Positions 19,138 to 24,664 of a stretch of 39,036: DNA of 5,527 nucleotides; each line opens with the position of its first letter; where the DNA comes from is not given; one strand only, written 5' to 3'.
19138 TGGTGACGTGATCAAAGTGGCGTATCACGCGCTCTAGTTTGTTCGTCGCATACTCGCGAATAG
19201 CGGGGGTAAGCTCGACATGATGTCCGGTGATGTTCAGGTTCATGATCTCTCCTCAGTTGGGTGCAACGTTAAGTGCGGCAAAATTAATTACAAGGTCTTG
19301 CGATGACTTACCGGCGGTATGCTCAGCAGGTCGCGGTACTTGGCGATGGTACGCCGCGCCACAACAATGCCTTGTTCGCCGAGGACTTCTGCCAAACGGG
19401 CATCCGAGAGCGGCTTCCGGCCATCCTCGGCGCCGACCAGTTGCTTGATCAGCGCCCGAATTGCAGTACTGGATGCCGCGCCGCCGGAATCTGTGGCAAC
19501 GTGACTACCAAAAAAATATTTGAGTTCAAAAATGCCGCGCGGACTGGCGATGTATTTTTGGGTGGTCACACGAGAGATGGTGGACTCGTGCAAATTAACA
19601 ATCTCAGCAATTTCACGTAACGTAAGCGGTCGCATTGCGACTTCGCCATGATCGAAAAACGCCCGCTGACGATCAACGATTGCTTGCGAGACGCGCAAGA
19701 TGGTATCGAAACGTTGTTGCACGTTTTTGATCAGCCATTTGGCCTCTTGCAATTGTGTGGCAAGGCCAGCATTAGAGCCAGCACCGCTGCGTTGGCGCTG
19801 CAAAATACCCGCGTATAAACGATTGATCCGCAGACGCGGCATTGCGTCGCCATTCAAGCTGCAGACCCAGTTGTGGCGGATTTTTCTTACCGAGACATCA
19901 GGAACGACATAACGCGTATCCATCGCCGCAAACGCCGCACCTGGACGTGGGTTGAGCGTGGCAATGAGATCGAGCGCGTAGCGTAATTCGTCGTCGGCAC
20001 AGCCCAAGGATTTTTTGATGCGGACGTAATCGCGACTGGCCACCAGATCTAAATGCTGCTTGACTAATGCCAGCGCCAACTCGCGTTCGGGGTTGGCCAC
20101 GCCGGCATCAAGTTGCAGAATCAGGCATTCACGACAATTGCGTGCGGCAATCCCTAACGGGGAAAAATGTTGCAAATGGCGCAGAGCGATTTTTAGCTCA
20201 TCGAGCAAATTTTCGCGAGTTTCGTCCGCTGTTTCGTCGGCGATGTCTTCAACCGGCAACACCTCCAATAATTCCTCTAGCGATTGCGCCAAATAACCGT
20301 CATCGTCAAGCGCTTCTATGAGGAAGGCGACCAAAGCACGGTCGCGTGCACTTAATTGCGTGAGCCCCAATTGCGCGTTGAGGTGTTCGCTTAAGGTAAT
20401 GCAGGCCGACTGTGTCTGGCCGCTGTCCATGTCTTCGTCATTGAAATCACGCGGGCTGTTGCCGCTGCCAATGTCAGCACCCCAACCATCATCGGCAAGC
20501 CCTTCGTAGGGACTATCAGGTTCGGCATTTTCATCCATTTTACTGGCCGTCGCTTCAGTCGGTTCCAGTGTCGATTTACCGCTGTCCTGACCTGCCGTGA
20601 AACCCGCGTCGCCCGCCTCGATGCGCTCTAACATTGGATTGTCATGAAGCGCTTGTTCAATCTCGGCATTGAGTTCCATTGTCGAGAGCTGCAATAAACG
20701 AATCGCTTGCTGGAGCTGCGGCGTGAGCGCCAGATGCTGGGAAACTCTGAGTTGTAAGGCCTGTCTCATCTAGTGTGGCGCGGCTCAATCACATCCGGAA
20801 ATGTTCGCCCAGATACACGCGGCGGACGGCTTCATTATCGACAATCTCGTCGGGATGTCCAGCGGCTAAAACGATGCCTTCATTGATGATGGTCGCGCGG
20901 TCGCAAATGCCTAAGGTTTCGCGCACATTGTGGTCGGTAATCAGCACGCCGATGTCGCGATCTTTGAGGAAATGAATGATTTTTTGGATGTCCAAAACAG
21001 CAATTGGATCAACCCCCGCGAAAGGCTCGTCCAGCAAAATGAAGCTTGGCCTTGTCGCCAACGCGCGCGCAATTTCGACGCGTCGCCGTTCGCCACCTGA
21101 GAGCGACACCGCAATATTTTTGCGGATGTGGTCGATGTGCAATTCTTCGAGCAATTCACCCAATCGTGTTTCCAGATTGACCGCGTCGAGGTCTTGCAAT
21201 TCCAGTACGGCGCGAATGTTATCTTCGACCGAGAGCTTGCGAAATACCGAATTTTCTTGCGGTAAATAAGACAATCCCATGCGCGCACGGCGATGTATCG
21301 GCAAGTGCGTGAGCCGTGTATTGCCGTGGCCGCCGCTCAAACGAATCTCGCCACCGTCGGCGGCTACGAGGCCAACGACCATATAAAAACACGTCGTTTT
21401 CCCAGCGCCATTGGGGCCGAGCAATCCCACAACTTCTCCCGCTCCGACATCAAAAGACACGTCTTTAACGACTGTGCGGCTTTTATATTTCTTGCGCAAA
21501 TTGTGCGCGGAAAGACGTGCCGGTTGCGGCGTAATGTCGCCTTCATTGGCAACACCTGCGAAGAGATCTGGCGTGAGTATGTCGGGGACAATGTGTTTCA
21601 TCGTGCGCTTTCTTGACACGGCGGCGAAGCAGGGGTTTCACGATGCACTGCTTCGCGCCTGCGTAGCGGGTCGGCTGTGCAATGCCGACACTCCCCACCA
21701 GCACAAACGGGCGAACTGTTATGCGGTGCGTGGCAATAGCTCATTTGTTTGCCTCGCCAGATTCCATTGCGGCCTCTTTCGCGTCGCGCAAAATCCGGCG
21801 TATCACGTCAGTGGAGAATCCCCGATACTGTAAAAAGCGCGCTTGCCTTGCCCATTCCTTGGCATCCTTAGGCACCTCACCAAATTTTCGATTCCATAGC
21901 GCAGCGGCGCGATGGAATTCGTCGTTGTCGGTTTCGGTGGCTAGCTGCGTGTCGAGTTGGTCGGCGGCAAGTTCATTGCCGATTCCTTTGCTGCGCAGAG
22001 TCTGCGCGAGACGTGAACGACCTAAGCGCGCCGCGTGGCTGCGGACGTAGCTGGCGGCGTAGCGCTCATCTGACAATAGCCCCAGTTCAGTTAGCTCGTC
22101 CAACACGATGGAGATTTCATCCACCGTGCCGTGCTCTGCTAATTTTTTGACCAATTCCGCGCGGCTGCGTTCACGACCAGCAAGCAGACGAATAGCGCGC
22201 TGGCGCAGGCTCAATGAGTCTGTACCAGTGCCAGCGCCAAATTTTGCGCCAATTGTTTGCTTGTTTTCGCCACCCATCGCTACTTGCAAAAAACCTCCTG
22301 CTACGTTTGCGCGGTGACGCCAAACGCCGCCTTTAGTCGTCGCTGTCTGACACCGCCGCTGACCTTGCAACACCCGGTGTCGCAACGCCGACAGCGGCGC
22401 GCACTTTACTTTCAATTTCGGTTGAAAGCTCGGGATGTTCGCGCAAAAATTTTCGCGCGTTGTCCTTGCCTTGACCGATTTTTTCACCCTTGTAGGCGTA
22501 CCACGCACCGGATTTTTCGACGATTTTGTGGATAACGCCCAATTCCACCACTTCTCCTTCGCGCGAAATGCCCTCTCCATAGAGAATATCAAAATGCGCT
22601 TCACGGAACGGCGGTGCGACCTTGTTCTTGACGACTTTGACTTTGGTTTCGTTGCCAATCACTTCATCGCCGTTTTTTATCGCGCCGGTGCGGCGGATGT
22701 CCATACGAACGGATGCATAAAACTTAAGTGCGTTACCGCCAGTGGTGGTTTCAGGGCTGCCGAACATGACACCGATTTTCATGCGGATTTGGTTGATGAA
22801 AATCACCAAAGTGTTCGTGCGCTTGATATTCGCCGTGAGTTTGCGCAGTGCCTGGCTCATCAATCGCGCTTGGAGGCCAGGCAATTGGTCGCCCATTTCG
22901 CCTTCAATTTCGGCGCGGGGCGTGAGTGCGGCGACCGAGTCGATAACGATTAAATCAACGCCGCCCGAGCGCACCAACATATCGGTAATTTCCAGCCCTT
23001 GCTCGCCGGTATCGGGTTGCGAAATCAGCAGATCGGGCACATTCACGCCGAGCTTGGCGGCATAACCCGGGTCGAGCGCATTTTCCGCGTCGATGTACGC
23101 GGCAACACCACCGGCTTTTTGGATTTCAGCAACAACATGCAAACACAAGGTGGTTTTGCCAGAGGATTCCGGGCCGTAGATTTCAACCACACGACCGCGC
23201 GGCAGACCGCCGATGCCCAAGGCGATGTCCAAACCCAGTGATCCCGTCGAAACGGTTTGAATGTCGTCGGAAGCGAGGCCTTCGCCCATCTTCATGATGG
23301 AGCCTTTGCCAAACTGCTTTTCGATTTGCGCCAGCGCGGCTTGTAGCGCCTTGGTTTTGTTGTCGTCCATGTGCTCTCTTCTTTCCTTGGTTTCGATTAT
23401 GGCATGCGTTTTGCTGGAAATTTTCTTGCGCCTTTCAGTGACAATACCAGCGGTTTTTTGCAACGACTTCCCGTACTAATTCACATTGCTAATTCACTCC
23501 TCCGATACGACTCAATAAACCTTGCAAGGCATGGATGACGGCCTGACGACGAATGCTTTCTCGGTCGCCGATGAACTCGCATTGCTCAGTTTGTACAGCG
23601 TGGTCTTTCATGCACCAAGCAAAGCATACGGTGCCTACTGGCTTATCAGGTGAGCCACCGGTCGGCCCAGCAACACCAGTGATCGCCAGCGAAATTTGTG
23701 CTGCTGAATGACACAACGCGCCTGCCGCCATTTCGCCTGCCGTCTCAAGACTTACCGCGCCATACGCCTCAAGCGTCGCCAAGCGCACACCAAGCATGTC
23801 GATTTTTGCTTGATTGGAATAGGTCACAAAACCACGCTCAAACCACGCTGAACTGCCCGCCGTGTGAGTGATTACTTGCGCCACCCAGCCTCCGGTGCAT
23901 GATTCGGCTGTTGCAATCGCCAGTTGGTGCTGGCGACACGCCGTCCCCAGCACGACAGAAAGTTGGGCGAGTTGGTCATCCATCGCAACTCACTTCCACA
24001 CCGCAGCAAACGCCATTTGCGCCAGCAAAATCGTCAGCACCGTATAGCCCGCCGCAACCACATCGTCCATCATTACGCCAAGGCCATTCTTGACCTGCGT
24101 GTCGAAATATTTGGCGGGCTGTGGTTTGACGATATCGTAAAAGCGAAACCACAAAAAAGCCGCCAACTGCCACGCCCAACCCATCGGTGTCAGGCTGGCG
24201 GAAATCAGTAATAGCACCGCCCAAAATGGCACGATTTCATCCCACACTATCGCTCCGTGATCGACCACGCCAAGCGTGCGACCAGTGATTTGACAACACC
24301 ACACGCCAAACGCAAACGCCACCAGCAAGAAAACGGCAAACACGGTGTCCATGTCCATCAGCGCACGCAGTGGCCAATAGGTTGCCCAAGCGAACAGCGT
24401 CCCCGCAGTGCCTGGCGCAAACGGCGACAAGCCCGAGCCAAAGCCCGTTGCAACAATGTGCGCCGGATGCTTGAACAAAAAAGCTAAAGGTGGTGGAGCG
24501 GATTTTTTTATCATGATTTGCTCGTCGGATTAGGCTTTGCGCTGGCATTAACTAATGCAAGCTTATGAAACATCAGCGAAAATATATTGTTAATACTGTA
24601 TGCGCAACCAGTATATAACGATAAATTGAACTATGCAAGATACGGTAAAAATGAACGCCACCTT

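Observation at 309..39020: Hyper-abundant ~25-bp motif (TTRAC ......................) scattered through genes and spacers on both strands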

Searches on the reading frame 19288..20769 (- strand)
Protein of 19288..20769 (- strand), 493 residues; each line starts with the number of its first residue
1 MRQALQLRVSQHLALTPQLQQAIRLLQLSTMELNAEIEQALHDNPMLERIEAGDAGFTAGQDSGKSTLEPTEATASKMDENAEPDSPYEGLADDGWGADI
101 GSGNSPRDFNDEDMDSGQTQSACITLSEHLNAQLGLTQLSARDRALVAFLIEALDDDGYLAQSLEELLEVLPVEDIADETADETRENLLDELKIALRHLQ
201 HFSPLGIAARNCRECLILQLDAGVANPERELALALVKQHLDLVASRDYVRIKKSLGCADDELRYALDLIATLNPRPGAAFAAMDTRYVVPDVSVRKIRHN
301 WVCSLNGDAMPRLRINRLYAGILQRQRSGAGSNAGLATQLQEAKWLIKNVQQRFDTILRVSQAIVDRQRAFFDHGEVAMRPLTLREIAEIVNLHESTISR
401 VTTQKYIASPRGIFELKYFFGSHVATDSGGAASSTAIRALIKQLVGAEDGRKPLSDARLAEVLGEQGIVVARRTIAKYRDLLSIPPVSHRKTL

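Call 8: search_protein_families(library=ncbifam, proteins=[window:19288-20769:-])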
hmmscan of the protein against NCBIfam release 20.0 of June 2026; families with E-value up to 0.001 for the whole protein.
window:19288-20769:- (493 aa): 7 families
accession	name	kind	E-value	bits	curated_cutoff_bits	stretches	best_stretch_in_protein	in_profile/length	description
NF004598.0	PRK05932.1-5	equivalog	2.1e-205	683.3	621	1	1-493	1-504/504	RNA polymerase factor sigma-54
NF004595.0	PRK05932.1-2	equivalog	2e-173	577.7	513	1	1-493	1-483/484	RNA polymerase factor sigma-54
NF009118.0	PRK12469.1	subfamily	3.1e-155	517.7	396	1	1-492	1-480/483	RNA polymerase factor sigma-54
NF004597.0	PRK05932.1-4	equivalog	2.4e-148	494.6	817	1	1-493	1-476/477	RNA polymerase factor sigma-54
TIGR02395.1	rpoN_sigma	equivalog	4.8e-136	454.3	277.35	1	10-491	2-434/434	RNA polymerase factor sigma-54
NF004596.0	PRK05932.1-3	subfamily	5.6e-117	391.8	499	1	2-491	4-505/515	RNA polymerase factor sigma-54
NF004602.0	PRK05932.2-4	equivalog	1.1e-47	162.8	506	1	8-493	8-411/416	RNA polymerase factor sigma-54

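Call 9: find_encoding_contigs(protein=window:19288-20769:-, flank=10000, max_places=10)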
Protein window:19288-20769:- (493 aa): no gene with exactly this product is on record in the collection.

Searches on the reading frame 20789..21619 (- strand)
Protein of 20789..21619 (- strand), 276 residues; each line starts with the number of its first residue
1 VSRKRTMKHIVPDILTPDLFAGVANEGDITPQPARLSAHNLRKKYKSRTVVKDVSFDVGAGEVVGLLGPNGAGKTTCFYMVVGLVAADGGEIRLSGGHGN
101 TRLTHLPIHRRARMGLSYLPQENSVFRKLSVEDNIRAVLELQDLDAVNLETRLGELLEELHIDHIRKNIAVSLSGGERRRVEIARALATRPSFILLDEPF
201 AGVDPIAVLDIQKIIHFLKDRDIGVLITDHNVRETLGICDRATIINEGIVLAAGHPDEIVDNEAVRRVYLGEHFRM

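Call 8: search_protein_families(library=ncbifam, proteins=[window:20789-21619:-])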
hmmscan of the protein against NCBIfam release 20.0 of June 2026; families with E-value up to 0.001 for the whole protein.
window:20789-21619:- (276 aa): 187 families (the best 25 are shown)
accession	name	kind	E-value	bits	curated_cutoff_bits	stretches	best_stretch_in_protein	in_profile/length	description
TIGR04406.1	LPS_export_lptB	equivalog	2.2e-111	370.9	240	1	36-276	2-239/239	LPS export ABC transporter ATP-binding protein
NF008144.0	PRK10895.1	equivalog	1.4e-99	332.5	381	1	34-276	2-241/241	LPS export ABC transporter ATP-binding protein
TIGR01188.1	drrA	subfamily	6.6e-47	160.3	312.45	1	43-260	1-212/302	daunorubicin resistance ABC transporter, ATP-binding protein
TIGR03410.1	urea_trans_UrtE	equivalog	1.3e-44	152.4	285.8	1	36-267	1-226/230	urea ABC transporter ATP-binding subunit UrtE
TIGR03864.1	PQQ_ABC_ATP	hypoth_equivalog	1.5e-42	145.7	302.25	1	36-267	2-227/236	ABC transporter, ATP-binding subunit, PQQ-dependent alcohol dehydrogenase system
NF010060.0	PRK13537.1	equivalog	3e-41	141.3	521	1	32-263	12-237/314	nodulation factor ABC transporter ATP-binding protein NodI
NF008449.1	PRK11300.1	equivalog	1.1e-40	139.5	362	2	155-272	136-254/255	high-affinity branched-chain amino acid ABC transporter ATP-binding protein LivG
TIGR03258.1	PhnT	equivalog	4.4e-40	137.8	499.15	1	39-266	12-234/359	2-aminoethylphosphonate ABC transport system ATP-binding subunit PhnT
NF033858.1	ABC2_perm_RbbA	equivalog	5.5e-40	137.1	1050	1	34-264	265-489/909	ribosome-associated ATPase/putative transporter RbbA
TIGR00968.1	3a0106s01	subfamily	2e-39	135.5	342.75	1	39-268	4-227/237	sulfate ABC transporter ATP-binding protein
NF040840.2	tungstate_WtpC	equivalog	3.4e-39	135.1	440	1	38-262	4-221/347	tungstate ABC transporter ATP-binding protein WtpC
TIGR03265.1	PhnT2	equivalog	1.1e-38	133.4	457.7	1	35-264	4-227/353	putative 2-aminoethylphosphonate ABC transporter ATP-binding protein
NF010059.0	PRK13536.1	equivalog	4.5e-38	130.9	549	1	38-263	46-265/342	nodulation factor ABC transporter ATP-binding protein NodI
NF010068.0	PRK13548.1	equivalog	7.7e-37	126.8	261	1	35-269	5-240/261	heme ABC transporter ATP-binding protein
TIGR03873.1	F420-0_ABC_ATP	hypoth_equivalog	7.8e-37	126.9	372.4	1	37-269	3-234/256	putative F420-0 ABC transporter ATP-binding protein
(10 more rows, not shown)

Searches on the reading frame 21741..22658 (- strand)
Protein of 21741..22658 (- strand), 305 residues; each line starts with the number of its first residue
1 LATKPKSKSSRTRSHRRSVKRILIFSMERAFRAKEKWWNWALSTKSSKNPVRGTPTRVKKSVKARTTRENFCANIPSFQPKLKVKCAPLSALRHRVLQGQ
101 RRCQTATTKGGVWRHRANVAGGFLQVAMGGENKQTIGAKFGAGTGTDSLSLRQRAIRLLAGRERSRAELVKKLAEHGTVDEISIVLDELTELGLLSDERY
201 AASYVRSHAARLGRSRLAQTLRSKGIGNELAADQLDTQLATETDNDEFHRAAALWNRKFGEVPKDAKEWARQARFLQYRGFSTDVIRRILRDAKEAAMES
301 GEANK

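Call 8: search_protein_families(library=ncbifam, proteins=[window:21741-22658:-])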
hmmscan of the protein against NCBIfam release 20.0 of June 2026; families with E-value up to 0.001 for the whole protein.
window:21741-22658:- (305 aa): 16 families
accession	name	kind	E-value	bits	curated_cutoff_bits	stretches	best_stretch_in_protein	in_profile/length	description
NF001055.0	PRK00117.2-5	equivalog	3e-39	134.5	129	1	148-299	7-154/157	recombination regulator RecX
NF001065.0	PRK00117.5-5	equivalog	5.6e-32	111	175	1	150-297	6-145/149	recombination regulator RecX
NF010734.0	PRK14136.1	equivalog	1.7e-30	106.9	359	1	121-294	144-313/319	recombination regulator RecX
NF001054.0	PRK00117.2-1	equivalog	1.3e-25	90.3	189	1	153-292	12-149/154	recombination regulator RecX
NF001057.0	PRK00117.3-3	equivalog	3.6e-25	88.8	146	1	152-294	6-147/151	recombination regulator RecX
NF001064.0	PRK00117.5-4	equivalog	1.1e-21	77.2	217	1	151-302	33-185/194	recombination regulator RecX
NF001058.0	PRK00117.4-1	equivalog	2.7e-18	66.8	194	1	151-294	64-208/214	recombination regulator RecX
NF001056.0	PRK00117.3-1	equivalog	3.1e-15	56.4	237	1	153-286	26-164/181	recombination regulator RecX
NF001063.0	PRK00117.5-3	equivalog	3.5e-15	56.2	186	1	154-292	16-152/165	recombination regulator RecX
NF001053.0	PRK00117.1-3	equivalog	1.4e-14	54.8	216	1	180-293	68-178/180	recombination regulator RecX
NF001059.0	PRK00117.4-3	equivalog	1.4e-14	54.2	253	1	150-298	47-201/206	recombination regulator RecX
NF010733.0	PRK14135.1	equivalog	1.9e-13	50.7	240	1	153-297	64-209/267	recombination regulator RecX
NF001052.0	PRK00117.1-1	equivalog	2.2e-11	44.3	266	1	151-292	14-163/166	recombination regulator RecX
NF010735.0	PRK14137.1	equivalog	2.4e-08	33.9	294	1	152-296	43-182/197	recombination regulator RecX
NF010732.0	PRK14134.1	equivalog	1.5e-06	28.1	351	1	167-296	79-209/283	recombination regulator RecX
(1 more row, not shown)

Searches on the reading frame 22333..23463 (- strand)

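Call 8: search_protein_families(library=ncbifam, proteins=[window:22333-23463:-])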
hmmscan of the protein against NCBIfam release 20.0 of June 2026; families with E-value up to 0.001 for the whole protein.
window:22333-23463:- (376 aa): 12 families
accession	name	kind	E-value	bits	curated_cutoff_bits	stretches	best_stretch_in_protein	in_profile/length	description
TIGR02012.1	tigrfam_recA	equivalog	8.3e-168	557.6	325.3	1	35-355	1-320/321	recombinase RecA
NF007072.0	PRK09519.1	equivalog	3.9e-138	462.1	1024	2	35-282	6-252/790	intein-containing recombinase RecA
NF003301.0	PRK04301.1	equivalog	4.9e-17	62.1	259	2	163-259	192-284/316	DNA repair and recombination protein RadA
TIGR02237.1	recomb_radB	equivalog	1.2e-14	54.7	172.4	1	84-254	6-174/210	DNA repair and recombination protein RadB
TIGR02236.1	recomb_radA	equivalog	3e-13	49.8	361.15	2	168-259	193-280/311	DNA repair and recombination protein RadA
NF006861.0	PRK09361.1-1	equivalog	1.5e-11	44.3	278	1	69-258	3-196/235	DNA repair and recombination protein RadB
TIGR02239.1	recomb_RAD51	equivalog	2.1e-09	36.9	478.05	1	65-259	72-282/316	DNA repair protein RAD51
TIGR02238.1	recomb_DMC1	equivalog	3.7e-08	32.9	447.7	1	66-259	73-282/314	meiotic recombinase Dmc1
NF033429.2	ImuA_translesion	equivalog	2.1e-07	31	150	1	61-173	6-119/181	translesion DNA synthesis-associated protein ImuA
TIGR03881.1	KaiC_arch_4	hypoth_equivalog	2.6e-06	27.3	247.8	1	71-132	3-63/231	KaiC domain-containing protein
NF058630.1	repair_Rv3395c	exception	9.1e-06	25.5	65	1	84-183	4-94/153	DnaE2-dependent mutagenesis accessory factor ImuA'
TIGR00416.1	sms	equivalog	9.9e-06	24.5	403.05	1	57-187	63-188/454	DNA repair protein RadA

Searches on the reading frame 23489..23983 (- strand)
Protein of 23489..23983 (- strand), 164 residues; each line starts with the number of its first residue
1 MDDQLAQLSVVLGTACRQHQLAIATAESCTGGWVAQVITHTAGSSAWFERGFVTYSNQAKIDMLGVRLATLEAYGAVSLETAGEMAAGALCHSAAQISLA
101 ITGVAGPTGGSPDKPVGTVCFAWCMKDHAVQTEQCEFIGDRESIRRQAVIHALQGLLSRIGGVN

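Call 10: search_protein_families(library=ncbifam, proteins=[window:23489-23983:-], max_evalue=0.00001)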
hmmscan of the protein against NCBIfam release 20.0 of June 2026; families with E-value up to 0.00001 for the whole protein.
window:23489-23983:- (164 aa): 5 families
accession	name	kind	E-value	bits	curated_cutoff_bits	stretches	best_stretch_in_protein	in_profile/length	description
NF002975.0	PRK03661.1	equivalog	4.3e-63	211.8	212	1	2-159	3-160/164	nicotinamide-nucleotide amidase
TIGR00199.1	PncC_domain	subfamily_domain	2.7e-49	167.1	68.9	1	12-158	1-147/149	nicotinamide-nucleotide amidohydrolase family protein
NF001813.0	PRK00549.1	equivalog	2.8e-47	161.7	379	1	7-158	258-409/414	competence/damage-inducible protein A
NF002972.0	PRK03657.1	equivalog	2.1e-36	125.3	201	1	5-160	17-171/175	2-oxo-tetronate isomerase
TIGR00200.1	cinA_nterm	subfamily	7e-28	97.4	243.15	1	8-159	261-410/414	CinA family nicotinamide mononucleotide deamidase-related protein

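Call 81: search_solved_structures(query=window:23489-23983:-, show_alignments=3, max_evalue=1e-10)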
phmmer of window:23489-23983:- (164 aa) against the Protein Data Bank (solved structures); distinct sequences matched with E-value up to 1e-10: 10.
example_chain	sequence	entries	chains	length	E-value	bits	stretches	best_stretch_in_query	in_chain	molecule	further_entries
2a9s_A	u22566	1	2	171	1.1e-32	116.3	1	20-157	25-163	competence/damage-inducible protein CinA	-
5kol_A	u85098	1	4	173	9.7e-29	103.5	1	4-158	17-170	Uncharacterized protein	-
5kvk_A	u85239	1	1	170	2.3e-26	95.8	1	21-157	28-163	Protein KP700603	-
6l19_A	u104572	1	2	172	3.1e-26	95.3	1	7-160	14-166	PncC family amidohydrolase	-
5v01_A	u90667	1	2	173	6.1e-26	94.4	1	20-159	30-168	Competence damage-inducible protein A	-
5vu3_A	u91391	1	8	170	1.5e-23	86.6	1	6-162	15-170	Competence damage-inducible protein A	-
6mr3_A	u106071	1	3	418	5e-14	55.7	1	17-154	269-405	Putative competence-damage inducible protein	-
4ct8_A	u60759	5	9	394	8e-12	48.5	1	20-154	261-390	CINA-LIKE PROTEIN | CINA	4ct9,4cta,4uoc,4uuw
4cta_A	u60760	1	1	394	8e-12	48.5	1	20-154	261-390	CINA-LIKE PROTEIN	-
4uux_A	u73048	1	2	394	8e-12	48.5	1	20-154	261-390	CINA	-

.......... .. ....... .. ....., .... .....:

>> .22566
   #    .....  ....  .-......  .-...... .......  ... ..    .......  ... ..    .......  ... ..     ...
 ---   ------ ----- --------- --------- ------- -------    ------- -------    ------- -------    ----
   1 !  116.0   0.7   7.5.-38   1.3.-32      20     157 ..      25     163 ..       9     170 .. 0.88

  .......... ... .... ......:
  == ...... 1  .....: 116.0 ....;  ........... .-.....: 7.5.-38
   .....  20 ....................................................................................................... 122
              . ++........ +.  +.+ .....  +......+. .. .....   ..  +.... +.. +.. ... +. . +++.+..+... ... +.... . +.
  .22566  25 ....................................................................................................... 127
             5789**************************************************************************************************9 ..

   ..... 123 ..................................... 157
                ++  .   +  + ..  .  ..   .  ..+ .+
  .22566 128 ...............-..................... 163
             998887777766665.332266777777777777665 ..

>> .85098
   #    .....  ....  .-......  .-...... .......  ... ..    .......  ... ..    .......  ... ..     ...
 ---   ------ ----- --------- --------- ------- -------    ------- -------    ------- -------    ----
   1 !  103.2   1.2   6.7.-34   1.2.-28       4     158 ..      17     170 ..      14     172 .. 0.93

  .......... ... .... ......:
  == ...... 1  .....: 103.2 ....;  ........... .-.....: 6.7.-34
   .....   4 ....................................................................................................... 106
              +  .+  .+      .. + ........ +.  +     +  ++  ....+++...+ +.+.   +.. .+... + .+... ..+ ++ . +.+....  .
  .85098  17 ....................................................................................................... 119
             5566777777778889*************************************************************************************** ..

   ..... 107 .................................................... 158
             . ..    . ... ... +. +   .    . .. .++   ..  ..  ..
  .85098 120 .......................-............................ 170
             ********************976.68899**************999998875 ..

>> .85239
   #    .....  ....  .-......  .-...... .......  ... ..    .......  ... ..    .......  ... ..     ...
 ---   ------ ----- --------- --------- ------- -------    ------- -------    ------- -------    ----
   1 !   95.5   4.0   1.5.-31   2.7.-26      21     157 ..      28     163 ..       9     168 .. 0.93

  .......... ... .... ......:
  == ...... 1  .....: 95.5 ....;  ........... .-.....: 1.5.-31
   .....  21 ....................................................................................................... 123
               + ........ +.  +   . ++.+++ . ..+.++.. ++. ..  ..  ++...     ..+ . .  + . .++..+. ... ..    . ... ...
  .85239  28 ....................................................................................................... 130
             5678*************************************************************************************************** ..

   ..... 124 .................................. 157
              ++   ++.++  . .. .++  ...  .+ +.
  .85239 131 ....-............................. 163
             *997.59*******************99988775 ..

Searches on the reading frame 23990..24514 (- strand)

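Call 10: search_protein_families(library=ncbifam, proteins=[window:23990-24514:-], max_evalue=0.00001)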
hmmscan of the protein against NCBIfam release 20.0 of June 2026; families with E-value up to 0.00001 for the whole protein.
window:23990-24514:- (174 aa): 1 family
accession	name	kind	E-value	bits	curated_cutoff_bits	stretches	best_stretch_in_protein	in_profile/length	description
NF008288.0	PRK11068.1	equivalog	3e-38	131.4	226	1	14-165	11-156/165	phosphatidylglycerophosphatase A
